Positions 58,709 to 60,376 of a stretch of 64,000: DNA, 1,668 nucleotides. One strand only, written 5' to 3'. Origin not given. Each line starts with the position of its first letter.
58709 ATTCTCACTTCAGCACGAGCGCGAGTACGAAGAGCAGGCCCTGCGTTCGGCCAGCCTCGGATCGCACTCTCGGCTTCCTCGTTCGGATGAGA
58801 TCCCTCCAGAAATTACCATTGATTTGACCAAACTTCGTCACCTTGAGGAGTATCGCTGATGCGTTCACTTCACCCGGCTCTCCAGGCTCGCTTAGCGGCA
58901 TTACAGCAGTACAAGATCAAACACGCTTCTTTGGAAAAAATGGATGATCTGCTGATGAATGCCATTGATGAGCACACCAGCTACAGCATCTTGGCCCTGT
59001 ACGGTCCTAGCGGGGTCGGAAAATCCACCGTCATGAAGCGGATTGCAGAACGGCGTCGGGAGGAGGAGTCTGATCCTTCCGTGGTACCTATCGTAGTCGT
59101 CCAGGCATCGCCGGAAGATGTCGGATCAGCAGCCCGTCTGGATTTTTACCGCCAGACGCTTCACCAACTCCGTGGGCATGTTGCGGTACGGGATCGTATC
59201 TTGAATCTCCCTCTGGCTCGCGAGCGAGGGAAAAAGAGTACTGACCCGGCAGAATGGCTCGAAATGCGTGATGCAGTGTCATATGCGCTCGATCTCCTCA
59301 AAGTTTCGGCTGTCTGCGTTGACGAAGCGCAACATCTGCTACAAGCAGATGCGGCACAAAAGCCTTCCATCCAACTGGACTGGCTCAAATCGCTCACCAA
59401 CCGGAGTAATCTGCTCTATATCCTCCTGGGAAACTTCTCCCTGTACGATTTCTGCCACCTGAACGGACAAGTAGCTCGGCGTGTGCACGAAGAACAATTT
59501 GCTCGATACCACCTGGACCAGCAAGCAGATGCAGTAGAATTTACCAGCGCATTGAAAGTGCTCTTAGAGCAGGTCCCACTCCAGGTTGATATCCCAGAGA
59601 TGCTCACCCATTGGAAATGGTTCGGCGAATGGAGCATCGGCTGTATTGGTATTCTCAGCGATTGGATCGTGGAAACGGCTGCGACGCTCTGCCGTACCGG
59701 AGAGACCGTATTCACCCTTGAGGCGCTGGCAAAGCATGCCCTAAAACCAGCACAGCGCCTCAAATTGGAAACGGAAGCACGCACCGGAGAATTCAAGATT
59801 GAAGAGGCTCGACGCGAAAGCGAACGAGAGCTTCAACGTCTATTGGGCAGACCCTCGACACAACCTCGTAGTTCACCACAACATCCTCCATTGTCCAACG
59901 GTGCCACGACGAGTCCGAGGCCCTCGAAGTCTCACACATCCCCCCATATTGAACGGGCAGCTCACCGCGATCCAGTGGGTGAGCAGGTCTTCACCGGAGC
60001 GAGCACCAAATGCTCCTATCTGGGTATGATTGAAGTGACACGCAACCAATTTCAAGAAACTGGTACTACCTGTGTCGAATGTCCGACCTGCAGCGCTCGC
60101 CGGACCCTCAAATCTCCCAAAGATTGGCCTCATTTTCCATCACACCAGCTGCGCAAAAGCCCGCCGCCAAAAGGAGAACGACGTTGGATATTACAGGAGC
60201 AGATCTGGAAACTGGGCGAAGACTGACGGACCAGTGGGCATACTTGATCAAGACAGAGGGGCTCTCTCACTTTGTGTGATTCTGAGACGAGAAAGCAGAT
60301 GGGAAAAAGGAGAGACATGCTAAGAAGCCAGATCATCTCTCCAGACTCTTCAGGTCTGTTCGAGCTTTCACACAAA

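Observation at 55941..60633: Cargo-less Tn7-like element with fused TnsA-TnsB and no target selector, splitting the phage HNH gene next to the terminase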

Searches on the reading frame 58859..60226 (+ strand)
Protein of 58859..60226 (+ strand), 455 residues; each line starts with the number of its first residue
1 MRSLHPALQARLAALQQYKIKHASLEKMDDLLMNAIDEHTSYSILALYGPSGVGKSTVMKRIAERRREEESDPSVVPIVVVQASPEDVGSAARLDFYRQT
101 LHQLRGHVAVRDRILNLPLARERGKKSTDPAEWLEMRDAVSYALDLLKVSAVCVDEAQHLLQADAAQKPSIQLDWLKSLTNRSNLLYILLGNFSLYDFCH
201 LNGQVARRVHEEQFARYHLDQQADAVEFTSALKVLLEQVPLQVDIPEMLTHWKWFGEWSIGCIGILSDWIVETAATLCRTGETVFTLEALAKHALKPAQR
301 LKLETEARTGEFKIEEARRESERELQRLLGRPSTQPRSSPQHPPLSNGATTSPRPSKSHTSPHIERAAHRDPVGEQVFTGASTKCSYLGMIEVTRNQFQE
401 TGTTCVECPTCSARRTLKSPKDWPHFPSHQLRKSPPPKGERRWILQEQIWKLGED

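Call 4: search_protein_families(library=pfam, proteins=[window:58859-60226:+], max_evalue=0.01)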
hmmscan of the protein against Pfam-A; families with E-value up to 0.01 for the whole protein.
window:58859-60226:+ (455 aa): 13 families
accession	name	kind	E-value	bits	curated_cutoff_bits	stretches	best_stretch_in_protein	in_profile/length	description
PF05621.17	TniB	-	4.6e-15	56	22.4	2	17-114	12-104/189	Bacterial TniB protein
PF13401.12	AAA_22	-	9.5e-12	45.8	27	1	42-195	5-126/130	AAA domain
PF13191.12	AAA_16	-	1.2e-06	29.6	32.6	1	32-166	12-147/167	AAA ATPase domain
PF01637.24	ATPase_2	-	1.4e-05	25.5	33.2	1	38-164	16-126/225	ATPase domain predominantly from Archaea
PF03193.22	RsgA_GTPase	-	9.7e-05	22.7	30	1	9-66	73-130/174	RsgA GTPase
PF24883.2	NPHP3_N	-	0.00027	21.6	24.8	1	37-136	17-112/164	Nephrocystin 3, N-terminal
PF00931.28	NB-ARC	-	0.00033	20.5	23.5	1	27-80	3-57/248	NB-ARC domain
PF13481.12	AAA_25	-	0.00072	19.7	27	1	27-169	21-164/195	AAA domain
PF25199.1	nSTAND_NTPase5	-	0.00099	19.4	34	1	24-67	21-66/145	Novel STAND NTPase 5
PF00005.33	ABC_tran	-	0.0013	19.8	25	1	43-73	12-42/137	ABC transporter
PF25201.1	nSTAND6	-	0.0021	18.6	27.7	0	29-70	5-46/148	Novel STAND NTPase 6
PF03215.21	Rad17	-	0.0067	16.8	23.8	0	18-64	21-67/186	Rad17 P-loop domain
PF13245.12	AAA_19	-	0.0085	16.7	25.1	0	35-160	4-102/134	AAA domain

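Call 35: find_homologous_proteins(query=window:58859-60223:+, max_evalue=1e-10)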
Query window:58859-60223:+ (455 aa): 466 proteins with E <= 1e-10 among 8000 candidates; the best 120 are listed.
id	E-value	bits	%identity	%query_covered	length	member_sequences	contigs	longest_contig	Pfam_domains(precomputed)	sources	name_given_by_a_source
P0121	0.0e+0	1037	100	100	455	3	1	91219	PF13401.13,PF01637.25,PF05621.18,PF13191.13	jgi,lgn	jgi:hypothetical protein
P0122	1.1e-274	929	89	100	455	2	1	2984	PF13401.13,PF05621.18,PF13191.13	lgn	-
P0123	1.4e-272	922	89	100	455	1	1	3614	PF24883.3,PF13401.13,PF01637.25,PF05621.18,PF13481.13,PF13191.13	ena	-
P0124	3.7e-271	918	89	100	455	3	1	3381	PF24883.3,PF13401.13,PF01637.25,PF05621.18,PF13191.13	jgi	-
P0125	3.6e-270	915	89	98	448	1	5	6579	PF13401.13,PF05621.18,PF13191.13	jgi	jgi:energy-coupling factor transporter ATP-binding protein EcfA2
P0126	2.2e-266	902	88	100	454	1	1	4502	PF13401.13,PF05621.18,PF13191.13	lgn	-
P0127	8.5e-266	900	87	100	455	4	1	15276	PF13401.13,PF01637.25,PF05621.18,PF13191.13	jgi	jgi:hypothetical protein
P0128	2.7e-265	898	86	100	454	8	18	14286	PF24883.3,PF13401.13,PF05621.18,PF13191.13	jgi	jgi:energy-coupling factor transporter ATP-binding protein EcfA2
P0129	2.3e-264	895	87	100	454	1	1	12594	PF24883.3,PF13401.13,PF05621.18,PF13191.13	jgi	jgi:energy-coupling factor transporter ATP-binding protein EcfA2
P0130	4.8e-264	894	87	99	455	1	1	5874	PF13401.13,PF05621.18,PF13481.13,PF13191.13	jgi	jgi:hypothetical protein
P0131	5.1e-264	894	87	100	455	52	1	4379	PF24883.3,PF13401.13,PF05621.18,PF13191.13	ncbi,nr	ncbi:MAG: hypothetical protein E6J10_11875 [Chloroflexi bacterium]|nr:MAG: hypothetical protein E6J1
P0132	1.4e-263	893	88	100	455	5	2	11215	PF13401.13,PF05621.18,PF13191.13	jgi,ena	jgi:Bacterial TniB protein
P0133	2.0e-263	892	86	100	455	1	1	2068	PF24883.3,PF13401.13,PF01637.25,PF05621.18,PF13191.13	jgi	jgi:hypothetical protein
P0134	2.0e-263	892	87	100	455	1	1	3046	PF13401.13,PF05621.18,PF13481.13,PF13191.13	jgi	jgi:Bacterial TniB protein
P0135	1.9e-262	889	86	100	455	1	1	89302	PF13401.13,PF05621.18,PF13191.13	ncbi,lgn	-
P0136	1.2e-261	886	86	100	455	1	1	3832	PF13401.13,PF01637.25,PF05621.18,PF13481.13,PF13191.13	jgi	jgi:hypothetical protein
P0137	1.1e-259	880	86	98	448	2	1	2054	PF24883.3,PF13401.13,PF05621.18,PF13191.13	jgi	-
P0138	4.6e-258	875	85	100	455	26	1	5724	PF24883.3,PF13401.13,PF01637.25,PF05621.18,PF13191.13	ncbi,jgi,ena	-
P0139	1.4e-257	873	85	100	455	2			PF13401.13,PF05621.18,PF13481.13,PF13191.13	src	-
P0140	6.2e-257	871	85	100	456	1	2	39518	PF13401.13,PF05621.18,PF13191.13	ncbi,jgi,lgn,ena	-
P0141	8.1e-257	871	86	100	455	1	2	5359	PF13401.13,PF05621.18,PF13191.13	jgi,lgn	-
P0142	8.4e-257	870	84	100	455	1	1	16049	PF13401.13,PF05621.18,PF13191.13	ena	-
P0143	1.0e-256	870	84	100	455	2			PF24883.3,PF13401.13,PF01637.25,PF05621.18,PF13481.13,PF13191.13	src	-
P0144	3.7e-256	868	86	100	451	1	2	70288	PF24883.3,PF13401.13,PF05621.18,PF13481.13,PF13191.13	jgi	jgi:hypothetical protein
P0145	5.8e-255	864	84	100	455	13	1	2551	PF13401.13,PF05621.18,PF13191.13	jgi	jgi:energy-coupling factor transporter ATP-binding protein EcfA2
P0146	7.2e-255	864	84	100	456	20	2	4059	PF24883.3,PF13401.13,PF05621.18,PF13191.13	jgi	jgi:Bacterial TniB protein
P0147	7.8e-254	861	84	100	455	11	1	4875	PF13401.13,PF05621.18,PF13191.13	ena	-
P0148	9.2e-254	860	83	100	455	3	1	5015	PF13401.13,PF05621.18,PF13481.13,PF13191.13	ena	-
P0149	1.1e-252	857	85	100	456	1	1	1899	PF13401.13,PF05621.18,PF13191.13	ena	-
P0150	1.2e-252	857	84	100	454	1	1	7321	PF24883.3,PF13401.13,PF05621.18,PF13481.13,PF13191.13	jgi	jgi:hypothetical protein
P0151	9.3e-251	851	83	100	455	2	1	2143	PF13401.13,PF05621.18,PF13191.13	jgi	-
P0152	1.2e-250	850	83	100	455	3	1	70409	PF13401.13,PF05621.18,PF13191.13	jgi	jgi:hypothetical protein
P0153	1.1e-249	847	83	100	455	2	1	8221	PF13401.13,PF05621.18,PF13481.13,PF13191.13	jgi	-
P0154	1.3e-249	847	83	100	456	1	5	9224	PF13401.13,PF05621.18,PF13191.13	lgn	-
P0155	1.8e-249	846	82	100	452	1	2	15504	PF13401.13,PF05621.18,PF13191.13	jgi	jgi:hypothetical protein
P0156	2.2e-249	846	82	100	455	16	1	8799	PF13401.13,PF05621.18,PF13191.13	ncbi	ncbi:MAG: hypothetical protein NVSMB27_13750 [Ktedonobacteraceae bacterium]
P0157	6.9e-249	844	82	100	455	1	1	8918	PF13401.13,PF05621.18,PF13481.13,PF13191.13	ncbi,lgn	-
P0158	7.6e-248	841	83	100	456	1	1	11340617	PF13401.13,PF01637.25,PF05621.18,PF13481.13,PF13191.13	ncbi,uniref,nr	ncbi:hypothetical protein EPA93_24120 [Ktedonosporobacter rubrisoli]|uniref:AAA+ ATPase domain-conta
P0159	1.6e-245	833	83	99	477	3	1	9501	PF13401.13,PF05621.18,PF13481.13,PF13191.13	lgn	-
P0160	1.1e-244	831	83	99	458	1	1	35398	PF24883.3,PF13401.13,PF05621.18,PF13481.13,PF13191.13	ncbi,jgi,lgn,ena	jgi:hypothetical protein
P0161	3.1e-243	826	81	100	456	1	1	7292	PF13401.13,PF05621.18,PF13481.13,PF13191.13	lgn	-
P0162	1.2e-242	824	80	100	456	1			PF13401.13,PF03193.23,PF01637.25,PF05621.18,PF13191.13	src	-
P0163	3.9e-242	822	87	92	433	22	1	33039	PF24883.3,PF13401.13,PF05621.18,PF13481.13,PF13191.13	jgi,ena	jgi:hypothetical protein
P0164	6.7e-242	821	85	93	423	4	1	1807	PF13401.13,PF05621.18,PF13191.13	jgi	jgi:hypothetical protein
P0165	3.2e-235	799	76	100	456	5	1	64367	PF24883.3,PF13401.13,PF05621.18,PF13481.13,PF13191.13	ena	-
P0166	3.5e-235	799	77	100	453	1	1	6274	PF24883.3,PF13401.13,PF05621.18,PF13191.13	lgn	-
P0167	8.0e-235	798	81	96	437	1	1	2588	PF13401.13,PF05621.18,PF13191.13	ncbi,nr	ncbi:MAG: TniB family NTP-binding protein, partial [Ktedonobacteraceae bacterium]|nr:TniB family NTP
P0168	1.0e-231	788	84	92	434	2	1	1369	PF13401.13,PF05621.18,PF13481.13,PF13191.13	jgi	jgi:DNA-directed RNA polymerase subunit RPC12/RpoP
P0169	4.7e-223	759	85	87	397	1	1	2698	PF05621.18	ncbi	-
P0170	5.9e-219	746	86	84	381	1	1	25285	PF05621.18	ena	-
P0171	6.8e-219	746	88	83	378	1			PF24883.3,PF13401.13,PF01637.25,PF05621.18,PF13191.13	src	-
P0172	7.4e-219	745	72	100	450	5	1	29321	PF24883.3,PF13401.13,PF05621.18,PF13191.13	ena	-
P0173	1.4e-212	725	84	84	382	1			PF24883.3,PF13401.13,PF01637.25,PF05621.18,PF13481.13,PF13191.13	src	-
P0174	1.1e-209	715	83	84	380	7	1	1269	PF05621.18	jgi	jgi:Bacterial TniB protein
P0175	2.7e-209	714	90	78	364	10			PF24883.3,PF13401.13,PF01637.25,PF05621.18,PF13191.13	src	-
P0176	5.4e-207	706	86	82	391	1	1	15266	PF24883.3,PF13401.13,PF05621.18,PF13191.13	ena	-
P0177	2.0e-206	704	82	83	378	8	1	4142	PF05621.18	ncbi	-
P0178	9.1e-203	692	86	79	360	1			PF13401.13,PF05621.18,PF13481.13,PF13191.13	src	-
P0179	4.6e-201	687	75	87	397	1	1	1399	PF13401.13,PF05621.18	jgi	jgi:Bacterial TniB protein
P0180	5.7e-201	686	83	83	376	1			PF13401.13,PF05621.18,PF13191.13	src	-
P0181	1.3e-200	685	89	75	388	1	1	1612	PF24883.3,PF13401.13,PF05621.18,PF13481.13,PF13191.13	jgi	jgi:hypothetical protein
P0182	9.9e-196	669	66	99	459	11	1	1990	PF13401.13,PF05621.18,PF13191.13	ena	-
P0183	5.2e-194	664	84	78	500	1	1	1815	PF05621.18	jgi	jgi:hypothetical protein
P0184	6.2e-192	657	64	100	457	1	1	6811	PF25201.1,PF13401.13,PF05621.18,PF13191.13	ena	-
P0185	3.6e-190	651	65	99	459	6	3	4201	PF13401.13,PF05621.18,PF13481.13,PF13191.13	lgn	-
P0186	1.2e-189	649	65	99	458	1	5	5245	PF13401.13,PF05621.18,PF13481.13,PF13191.13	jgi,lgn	jgi:tRNA A37 threonylcarbamoyladenosine biosynthesis protein TsaE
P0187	1.8e-189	649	62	100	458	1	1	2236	PF13401.13,PF05621.18,PF13191.13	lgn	-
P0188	3.3e-189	648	63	99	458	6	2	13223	PF13401.13,PF05621.18,PF13481.13,PF13191.13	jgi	jgi:hypothetical protein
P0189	4.0e-189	647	63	99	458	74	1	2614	PF13401.13,PF05621.18,PF13191.13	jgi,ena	-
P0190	9.4e-189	646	80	79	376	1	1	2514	PF13401.13,PF03193.23,PF01637.25,PF05621.18,PF13191.13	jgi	jgi:hypothetical protein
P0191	3.8e-188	644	62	98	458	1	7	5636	PF13401.13,PF05621.18,PF13191.13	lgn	-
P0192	4.3e-188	644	85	74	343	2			PF13401.13,PF01637.25,PF05621.18,PF13481.13,PF13191.13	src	-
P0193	2.4e-187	642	63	99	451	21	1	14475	PF13401.13,PF05621.18,PF13191.13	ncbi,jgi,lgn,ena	-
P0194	3.9e-185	634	62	99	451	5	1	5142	PF13401.13,PF05621.18,PF13191.13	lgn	-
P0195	1.7e-184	632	62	96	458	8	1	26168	PF13401.13,PF05621.18,PF13481.13,PF13191.13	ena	-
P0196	2.8e-184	631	89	69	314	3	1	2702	PF24883.3,PF13401.13,PF01637.25,PF05621.18,PF13481.13,PF13191.13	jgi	jgi:hypothetical protein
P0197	9.0e-184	630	62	99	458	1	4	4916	PF13401.13,PF05621.18,PF13481.13,PF13191.13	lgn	-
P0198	1.2e-183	629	62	99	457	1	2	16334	PF13401.13,PF05621.18,PF13191.13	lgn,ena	-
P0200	1.0e-180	620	60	98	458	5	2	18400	PF13401.13,PF05621.18,PF13481.13,PF13191.13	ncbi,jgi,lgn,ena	-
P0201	6.0e-177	607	60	100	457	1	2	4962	PF13401.13,PF05621.18,PF13481.13,PF13191.13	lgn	-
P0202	8.0e-177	607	61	100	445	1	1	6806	PF25201.1,PF13401.13,PF05621.18,PF13481.13,PF13191.13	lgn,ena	-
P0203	6.0e-175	601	84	69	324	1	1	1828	PF05621.18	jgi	jgi:hypothetical protein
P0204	4.8e-174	598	60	99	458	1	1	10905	PF13401.13,PF03193.23,PF05621.18,PF13481.13,PF13191.13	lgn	-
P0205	5.7e-171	588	59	98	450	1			PF13401.13,PF05621.18,PF13481.13,PF13191.13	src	-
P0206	1.3e-169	583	57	99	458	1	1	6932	PF13401.13,PF05621.18,PF13191.13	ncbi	ncbi:MAG: ATP-binding protein [Ktedonobacteraceae bacterium]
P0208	1.9e-167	576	80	73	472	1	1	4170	PF13401.13,PF05621.18,PF13191.13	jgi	jgi:AAA domain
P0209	3.4e-166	572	56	99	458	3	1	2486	PF13401.13,PF05621.18,PF13191.13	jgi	jgi:Bacterial TniB protein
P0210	4.2e-166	572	55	99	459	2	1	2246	PF13401.13,PF05621.18,PF13481.13,PF13191.13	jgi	jgi:hypothetical protein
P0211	6.1e-166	571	54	100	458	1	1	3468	PF13401.13,PF05621.18,PF13481.13,PF13191.13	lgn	-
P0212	7.2e-166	571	56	99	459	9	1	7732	PF13401.13,PF05621.18,PF13191.13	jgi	jgi:hypothetical protein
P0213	4.7e-165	568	56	98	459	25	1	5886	PF13401.13,PF05621.18,PF13481.13,PF13191.13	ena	-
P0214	1.0e-164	567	56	98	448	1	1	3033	PF13401.13,PF05621.18,PF13191.13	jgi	jgi:AAA domain-containing protein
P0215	1.4e-164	567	56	99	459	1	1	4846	PF13401.13,PF05621.18,PF13481.13,PF13191.13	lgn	-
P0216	1.5e-164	566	56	99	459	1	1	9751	PF13401.13,PF05621.18,PF13191.13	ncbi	-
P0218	2.3e-164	566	55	99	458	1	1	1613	PF13401.13,PF05621.18,PF13191.13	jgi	jgi:hypothetical protein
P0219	2.6e-164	566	57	98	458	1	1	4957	PF13401.13,PF05621.18,PF13191.13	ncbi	-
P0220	7.3e-164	564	55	99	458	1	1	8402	PF13401.13,PF01637.25,PF05621.18,PF13191.13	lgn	-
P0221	1.5e-163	563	56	98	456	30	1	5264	PF13401.13,PF05621.18,PF13191.13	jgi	jgi:hypothetical protein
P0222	3.5e-163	562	55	99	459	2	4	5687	PF13401.13,PF05621.18,PF13481.13,PF13191.13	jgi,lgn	jgi:energy-coupling factor transporter ATP-binding protein EcfA2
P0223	6.8e-163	561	55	99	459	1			PF13401.13,PF05621.18,PF13191.13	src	-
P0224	1.9e-162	560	55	99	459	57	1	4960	PF13401.13,PF05621.18,PF13481.13,PF13191.13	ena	-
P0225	5.8e-162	558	55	98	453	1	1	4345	PF13401.13,PF05621.18,PF13481.13,PF13191.13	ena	-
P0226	4.1e-161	555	56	98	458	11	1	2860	PF13401.13,PF05621.18,PF13191.13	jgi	jgi:hypothetical protein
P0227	4.0e-160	552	54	97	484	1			PF13401.13,PF05621.18,PF13191.13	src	-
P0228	1.4e-159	550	53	99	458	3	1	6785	PF13401.13,PF05621.18,PF13481.13,PF13191.13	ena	-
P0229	2.2e-159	549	54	98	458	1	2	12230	PF13401.13,PF05621.18,PF13191.13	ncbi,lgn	-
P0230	1.1e-158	547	55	98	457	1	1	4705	PF13401.13,PF05621.18,PF13191.13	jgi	-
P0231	1.5e-158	547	53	99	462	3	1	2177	PF13401.13,PF05621.18,PF13191.13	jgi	jgi:hypothetical protein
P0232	3.4e-158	546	53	99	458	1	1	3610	PF13401.13,PF05621.18,PF13191.13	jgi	jgi:hypothetical protein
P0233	3.9e-158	545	55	98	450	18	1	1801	PF13401.13,PF05621.18,PF13191.13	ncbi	-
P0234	4.0e-158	545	54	99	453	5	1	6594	PF13401.13,PF05621.18,PF13191.13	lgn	-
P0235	7.7e-158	544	55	98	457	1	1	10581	PF13401.13,PF05621.18,PF13191.13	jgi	jgi:Bacterial TniB protein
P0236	8.2e-158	544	88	60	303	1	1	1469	PF05621.18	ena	-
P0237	1.3e-157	544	55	98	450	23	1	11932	PF13401.13,PF05621.18,PF13191.13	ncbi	ncbi:MAG: TniB family NTP-binding protein [Ktedonobacteraceae bacterium]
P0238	1.9e-157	543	54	98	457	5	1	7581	PF13401.13,PF05621.18,PF13191.13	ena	-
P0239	2.7e-157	543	53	99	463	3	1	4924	PF13401.13,PF05621.18,PF13191.13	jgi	jgi:hypothetical protein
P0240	5.0e-157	542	53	99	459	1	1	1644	PF13401.13,PF05621.18,PF13481.13,PF13191.13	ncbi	-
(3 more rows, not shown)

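Call 42: search_solved_structures(query=window:58859-60223:+, max_evalue=0.01, show_alignments=2)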
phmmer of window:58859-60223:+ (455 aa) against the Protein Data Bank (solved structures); distinct sequences matched with E-value up to 0.01: 9.
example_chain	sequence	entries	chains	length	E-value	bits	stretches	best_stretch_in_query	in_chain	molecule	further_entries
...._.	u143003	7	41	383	3.2e-40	141.8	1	6-341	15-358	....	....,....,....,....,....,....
9g0f_A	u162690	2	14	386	3.3e-40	141.8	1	6-341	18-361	AAA+ ATPase domain-containing protein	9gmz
7rzy_1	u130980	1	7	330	9.1e-06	28.3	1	36-191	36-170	Tn6677 Vibrio cholerae transposon TnsC (VchTnsC)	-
3jag_jj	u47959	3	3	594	0.007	18.8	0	27-103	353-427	ABCE1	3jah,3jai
6zvj_1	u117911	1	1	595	0.007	18.8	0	27-103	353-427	ATP-binding cassette sub-family E member 1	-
6yal_k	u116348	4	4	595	0.007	18.8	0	27-103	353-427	ATP-binding cassette sub-family E member 1 (ABCE1) | ATP binding cassette subfamily E member 1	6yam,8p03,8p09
5lzv_jj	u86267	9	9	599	0.0071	18.7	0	27-103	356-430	ABCE1 | ATP binding cassette subfamily E member 1 | ATP-binding cassette sub-family E member 1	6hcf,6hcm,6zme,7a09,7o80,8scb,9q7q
9h6y_k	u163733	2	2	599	0.0071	18.7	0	27-103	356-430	ATP binding cassette subfamily E member 1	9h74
8r9r_A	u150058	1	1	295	0.0085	18.5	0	4-77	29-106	Flagellar biosynthesis protein FlhF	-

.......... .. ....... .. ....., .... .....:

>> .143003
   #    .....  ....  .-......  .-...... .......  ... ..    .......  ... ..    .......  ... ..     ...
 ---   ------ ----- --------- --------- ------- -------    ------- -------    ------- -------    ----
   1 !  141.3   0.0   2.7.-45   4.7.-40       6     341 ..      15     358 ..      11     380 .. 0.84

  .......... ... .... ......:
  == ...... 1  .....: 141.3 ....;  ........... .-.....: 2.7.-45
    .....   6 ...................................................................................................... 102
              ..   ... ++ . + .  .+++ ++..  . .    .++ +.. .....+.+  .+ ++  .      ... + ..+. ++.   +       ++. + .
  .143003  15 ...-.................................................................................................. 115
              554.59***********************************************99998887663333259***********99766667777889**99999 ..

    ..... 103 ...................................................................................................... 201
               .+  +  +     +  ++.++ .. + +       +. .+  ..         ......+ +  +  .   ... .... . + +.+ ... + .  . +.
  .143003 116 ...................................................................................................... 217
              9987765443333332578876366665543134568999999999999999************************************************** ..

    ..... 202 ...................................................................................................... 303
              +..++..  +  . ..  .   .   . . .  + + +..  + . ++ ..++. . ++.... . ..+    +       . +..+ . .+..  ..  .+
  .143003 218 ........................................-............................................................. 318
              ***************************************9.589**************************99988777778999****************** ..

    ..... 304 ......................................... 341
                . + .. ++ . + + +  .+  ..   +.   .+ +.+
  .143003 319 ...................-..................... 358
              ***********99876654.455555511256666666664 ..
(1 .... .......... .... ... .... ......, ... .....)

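Call 57: find_encoding_contigs(protein=P0158, flank=8000, max_places=6)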
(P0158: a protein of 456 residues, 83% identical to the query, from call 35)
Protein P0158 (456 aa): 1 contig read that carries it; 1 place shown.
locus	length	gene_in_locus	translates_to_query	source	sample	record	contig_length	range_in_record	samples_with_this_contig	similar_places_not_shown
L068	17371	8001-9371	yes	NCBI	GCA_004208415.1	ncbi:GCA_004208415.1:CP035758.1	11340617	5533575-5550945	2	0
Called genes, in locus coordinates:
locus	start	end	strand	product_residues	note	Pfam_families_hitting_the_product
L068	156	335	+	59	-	-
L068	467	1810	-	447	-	PF01547:SBP_bac_1, PF13416:SBP_bac_8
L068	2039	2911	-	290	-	PF00528:BPD_transp_1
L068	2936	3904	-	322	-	PF00528:BPD_transp_1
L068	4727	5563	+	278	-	PF07452:CHRD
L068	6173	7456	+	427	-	PF01663:Phosphodiest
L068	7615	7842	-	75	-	-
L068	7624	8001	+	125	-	-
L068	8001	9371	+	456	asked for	PF05621:TniB, PF13481:AAA_25 (faint), PF13191:AAA_16, PF01637:ATPase_2 (weak), PF13401:AAA_22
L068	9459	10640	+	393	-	PF00201:UDPGT, PF04101:Glyco_tran_28_C, PF06722:EryCIII-like_C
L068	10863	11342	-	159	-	PF18907:DUF5662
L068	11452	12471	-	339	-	PF13384:HTH_23 (faint), PF14690:Zn_ribbon_ISL3 (weak), PF01610:DDE_Tnp_ISL3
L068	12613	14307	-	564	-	PF00069:Pkinase, PF07714:PK_Tyr_Ser-Thr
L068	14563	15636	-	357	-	PF02423:OCD_Mu_crystall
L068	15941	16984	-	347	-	PF00291:PALP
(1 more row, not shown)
